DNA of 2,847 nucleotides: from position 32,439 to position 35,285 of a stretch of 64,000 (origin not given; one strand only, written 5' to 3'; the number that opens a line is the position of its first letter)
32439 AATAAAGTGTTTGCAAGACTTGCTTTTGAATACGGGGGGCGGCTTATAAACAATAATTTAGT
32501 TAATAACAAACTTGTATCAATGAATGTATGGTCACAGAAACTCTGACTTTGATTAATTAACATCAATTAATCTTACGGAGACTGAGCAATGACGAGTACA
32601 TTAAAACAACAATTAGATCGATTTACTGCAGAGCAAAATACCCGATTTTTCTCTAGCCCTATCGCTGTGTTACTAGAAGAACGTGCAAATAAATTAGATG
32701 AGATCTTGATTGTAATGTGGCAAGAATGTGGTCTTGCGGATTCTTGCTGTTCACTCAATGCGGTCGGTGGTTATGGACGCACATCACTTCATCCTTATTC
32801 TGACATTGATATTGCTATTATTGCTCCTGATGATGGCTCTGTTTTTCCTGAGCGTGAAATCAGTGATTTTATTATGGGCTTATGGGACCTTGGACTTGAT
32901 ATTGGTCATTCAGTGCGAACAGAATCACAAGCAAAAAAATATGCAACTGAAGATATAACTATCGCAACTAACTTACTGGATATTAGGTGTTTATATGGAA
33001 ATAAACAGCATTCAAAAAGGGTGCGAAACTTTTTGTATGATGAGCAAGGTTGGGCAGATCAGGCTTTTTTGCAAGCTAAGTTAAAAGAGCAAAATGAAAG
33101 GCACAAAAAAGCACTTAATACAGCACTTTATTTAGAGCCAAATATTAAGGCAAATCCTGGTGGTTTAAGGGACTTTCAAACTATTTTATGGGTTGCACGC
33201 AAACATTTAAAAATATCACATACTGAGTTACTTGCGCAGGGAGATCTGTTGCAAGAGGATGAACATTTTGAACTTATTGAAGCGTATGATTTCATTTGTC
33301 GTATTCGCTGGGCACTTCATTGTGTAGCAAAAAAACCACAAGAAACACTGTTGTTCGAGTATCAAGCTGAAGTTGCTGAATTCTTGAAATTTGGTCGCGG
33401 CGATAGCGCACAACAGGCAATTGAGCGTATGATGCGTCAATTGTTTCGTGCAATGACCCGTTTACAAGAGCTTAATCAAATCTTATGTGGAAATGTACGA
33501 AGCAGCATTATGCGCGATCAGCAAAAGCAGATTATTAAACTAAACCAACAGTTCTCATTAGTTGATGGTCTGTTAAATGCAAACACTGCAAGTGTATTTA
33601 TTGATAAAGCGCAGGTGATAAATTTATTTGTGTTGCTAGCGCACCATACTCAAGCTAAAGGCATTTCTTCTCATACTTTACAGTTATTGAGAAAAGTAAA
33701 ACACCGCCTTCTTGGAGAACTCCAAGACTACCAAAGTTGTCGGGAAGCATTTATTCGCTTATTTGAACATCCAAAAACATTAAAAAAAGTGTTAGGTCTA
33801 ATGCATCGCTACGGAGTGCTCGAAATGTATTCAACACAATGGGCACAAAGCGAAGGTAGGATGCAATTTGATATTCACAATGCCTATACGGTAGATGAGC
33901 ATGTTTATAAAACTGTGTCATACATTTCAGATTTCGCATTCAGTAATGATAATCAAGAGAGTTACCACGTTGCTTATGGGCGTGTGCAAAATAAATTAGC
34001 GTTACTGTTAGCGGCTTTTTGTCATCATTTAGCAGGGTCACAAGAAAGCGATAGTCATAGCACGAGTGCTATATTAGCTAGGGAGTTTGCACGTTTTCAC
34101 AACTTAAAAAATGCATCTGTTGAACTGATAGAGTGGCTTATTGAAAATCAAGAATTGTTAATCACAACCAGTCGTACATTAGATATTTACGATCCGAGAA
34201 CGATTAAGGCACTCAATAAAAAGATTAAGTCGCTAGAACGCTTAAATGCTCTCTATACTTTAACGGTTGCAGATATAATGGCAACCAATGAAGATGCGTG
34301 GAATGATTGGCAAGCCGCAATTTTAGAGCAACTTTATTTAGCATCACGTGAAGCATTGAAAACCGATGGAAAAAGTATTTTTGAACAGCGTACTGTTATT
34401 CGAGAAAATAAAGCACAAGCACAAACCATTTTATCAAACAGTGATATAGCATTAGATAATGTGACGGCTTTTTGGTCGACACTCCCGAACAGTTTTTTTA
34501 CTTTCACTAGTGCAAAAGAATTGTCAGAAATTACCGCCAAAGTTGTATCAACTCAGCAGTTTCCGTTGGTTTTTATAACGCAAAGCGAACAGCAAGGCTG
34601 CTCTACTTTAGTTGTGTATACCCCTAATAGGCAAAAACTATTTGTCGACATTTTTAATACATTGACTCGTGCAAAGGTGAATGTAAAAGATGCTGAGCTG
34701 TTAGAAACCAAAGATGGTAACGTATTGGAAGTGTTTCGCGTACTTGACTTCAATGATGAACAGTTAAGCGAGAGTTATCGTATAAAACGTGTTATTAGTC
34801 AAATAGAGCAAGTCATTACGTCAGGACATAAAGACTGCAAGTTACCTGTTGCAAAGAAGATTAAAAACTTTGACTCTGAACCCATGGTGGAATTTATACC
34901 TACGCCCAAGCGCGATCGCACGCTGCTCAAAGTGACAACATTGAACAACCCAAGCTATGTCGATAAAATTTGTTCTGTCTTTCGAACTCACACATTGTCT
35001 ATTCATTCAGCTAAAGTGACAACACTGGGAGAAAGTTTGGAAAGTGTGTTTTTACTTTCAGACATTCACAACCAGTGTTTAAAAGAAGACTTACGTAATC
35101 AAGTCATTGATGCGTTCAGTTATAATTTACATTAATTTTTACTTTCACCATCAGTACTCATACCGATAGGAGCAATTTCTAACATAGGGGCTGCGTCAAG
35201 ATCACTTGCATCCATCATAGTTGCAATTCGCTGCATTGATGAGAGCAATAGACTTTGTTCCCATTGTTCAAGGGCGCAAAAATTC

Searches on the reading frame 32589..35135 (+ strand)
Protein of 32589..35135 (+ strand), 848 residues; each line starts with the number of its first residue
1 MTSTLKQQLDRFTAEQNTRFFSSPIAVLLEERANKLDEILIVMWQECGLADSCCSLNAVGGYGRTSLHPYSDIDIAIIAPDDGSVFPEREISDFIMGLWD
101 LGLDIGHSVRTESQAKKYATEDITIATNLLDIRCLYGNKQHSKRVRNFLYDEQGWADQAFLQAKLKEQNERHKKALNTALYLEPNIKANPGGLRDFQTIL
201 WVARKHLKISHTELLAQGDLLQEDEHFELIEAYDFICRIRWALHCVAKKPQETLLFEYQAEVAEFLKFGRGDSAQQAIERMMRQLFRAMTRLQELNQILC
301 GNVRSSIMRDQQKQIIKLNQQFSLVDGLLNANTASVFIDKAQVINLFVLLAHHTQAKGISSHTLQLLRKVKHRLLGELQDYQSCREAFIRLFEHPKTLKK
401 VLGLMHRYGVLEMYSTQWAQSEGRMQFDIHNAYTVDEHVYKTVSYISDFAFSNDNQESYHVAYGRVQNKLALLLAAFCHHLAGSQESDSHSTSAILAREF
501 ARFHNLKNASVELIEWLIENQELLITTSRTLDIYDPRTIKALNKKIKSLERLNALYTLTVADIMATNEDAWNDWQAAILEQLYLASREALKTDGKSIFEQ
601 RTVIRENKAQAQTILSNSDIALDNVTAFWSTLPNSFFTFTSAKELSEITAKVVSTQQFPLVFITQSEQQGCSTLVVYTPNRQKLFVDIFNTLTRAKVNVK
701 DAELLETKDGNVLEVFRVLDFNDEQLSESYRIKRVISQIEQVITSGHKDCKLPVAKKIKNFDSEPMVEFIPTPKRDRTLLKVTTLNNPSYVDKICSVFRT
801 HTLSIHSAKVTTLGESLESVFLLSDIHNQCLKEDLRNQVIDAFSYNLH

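Call 68: search_protein_families(library=pfam, proteins=[window:32589-35135:+], max_evalue=0.01)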
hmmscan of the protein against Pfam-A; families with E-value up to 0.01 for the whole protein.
window:32589-35135:+ (848 aa): 5 families
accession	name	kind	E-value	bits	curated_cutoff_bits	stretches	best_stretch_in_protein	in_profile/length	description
PF08335.16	GlnD_UR_UTase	-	8.8e-38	129.9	21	1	160-299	2-140/141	GlnD PII-uridylyltransferase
PF01842.31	ACT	-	4.7e-05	23.5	27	1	673-727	2-55/66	ACT domain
PF22754.3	bHLH-TF_ACT-like_plant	-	0.0023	18.6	27.6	0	781-824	14-57/75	Plant bHLH transcription factor, ACT-like domain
PF13291.12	ACT_4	-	0.0038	18.3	27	0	673-715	8-50/80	ACT domain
PF01909.29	NTP_transf_2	-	0.0047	17.7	21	0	58-88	19-50/93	Nucleotidyltransferase domain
